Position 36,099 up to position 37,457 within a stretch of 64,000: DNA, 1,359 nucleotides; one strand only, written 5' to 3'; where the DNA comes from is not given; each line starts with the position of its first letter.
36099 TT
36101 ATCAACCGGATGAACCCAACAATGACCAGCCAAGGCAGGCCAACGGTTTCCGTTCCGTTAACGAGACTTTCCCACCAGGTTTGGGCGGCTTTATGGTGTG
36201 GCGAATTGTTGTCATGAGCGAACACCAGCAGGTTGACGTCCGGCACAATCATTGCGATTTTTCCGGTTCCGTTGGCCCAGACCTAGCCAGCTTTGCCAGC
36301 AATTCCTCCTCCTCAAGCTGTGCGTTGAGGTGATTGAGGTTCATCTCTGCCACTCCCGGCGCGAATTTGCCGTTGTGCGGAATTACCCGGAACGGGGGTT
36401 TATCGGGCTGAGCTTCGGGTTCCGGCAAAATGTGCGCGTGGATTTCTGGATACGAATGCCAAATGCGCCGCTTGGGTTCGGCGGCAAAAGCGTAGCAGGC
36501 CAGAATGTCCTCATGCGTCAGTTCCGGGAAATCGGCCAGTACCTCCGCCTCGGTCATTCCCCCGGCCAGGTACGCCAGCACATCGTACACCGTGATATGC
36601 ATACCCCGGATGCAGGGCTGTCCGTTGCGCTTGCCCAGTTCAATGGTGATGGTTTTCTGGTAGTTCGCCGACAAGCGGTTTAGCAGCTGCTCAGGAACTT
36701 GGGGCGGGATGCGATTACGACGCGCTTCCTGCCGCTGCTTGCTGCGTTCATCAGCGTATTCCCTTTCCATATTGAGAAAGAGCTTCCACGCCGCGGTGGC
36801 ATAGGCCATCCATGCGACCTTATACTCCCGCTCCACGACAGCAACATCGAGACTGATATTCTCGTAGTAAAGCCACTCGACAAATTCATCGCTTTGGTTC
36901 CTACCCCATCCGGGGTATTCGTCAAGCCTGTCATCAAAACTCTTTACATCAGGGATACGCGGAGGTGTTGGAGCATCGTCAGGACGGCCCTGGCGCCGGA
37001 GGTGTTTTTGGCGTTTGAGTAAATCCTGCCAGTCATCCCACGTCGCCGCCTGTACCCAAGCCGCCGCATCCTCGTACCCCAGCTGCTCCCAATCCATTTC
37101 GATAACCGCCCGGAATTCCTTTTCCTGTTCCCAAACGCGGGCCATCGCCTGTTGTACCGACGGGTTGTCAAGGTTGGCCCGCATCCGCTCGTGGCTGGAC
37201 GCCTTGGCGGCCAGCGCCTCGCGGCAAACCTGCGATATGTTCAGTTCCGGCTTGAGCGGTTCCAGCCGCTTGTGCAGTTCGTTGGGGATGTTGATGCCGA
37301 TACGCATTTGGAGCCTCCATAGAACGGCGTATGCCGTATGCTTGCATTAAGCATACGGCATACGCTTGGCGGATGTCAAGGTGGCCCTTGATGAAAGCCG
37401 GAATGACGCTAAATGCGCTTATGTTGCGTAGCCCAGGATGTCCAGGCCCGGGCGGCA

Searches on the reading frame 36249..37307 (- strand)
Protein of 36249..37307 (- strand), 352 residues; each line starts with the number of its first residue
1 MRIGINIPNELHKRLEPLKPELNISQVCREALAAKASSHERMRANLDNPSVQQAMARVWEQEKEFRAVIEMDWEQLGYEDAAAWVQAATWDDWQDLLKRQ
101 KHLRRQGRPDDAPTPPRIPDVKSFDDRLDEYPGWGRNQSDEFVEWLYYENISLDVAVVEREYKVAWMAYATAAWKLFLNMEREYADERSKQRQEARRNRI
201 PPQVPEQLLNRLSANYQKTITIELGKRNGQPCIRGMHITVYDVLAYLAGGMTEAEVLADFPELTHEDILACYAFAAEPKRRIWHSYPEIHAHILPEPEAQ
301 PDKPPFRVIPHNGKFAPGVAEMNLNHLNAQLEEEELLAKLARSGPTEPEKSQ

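Call 11: search_protein_families(library=pfam, proteins=[window:36249-37307:-], max_evalue=0.001)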
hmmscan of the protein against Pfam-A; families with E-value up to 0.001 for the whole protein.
window:36249-37307:- (352 aa): 1 family
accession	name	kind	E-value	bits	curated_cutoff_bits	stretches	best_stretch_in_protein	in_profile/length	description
PF04255.20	DUF433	-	6.9e-20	71.1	23.6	1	220-275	1-56/56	Protein of unknown function (DUF433)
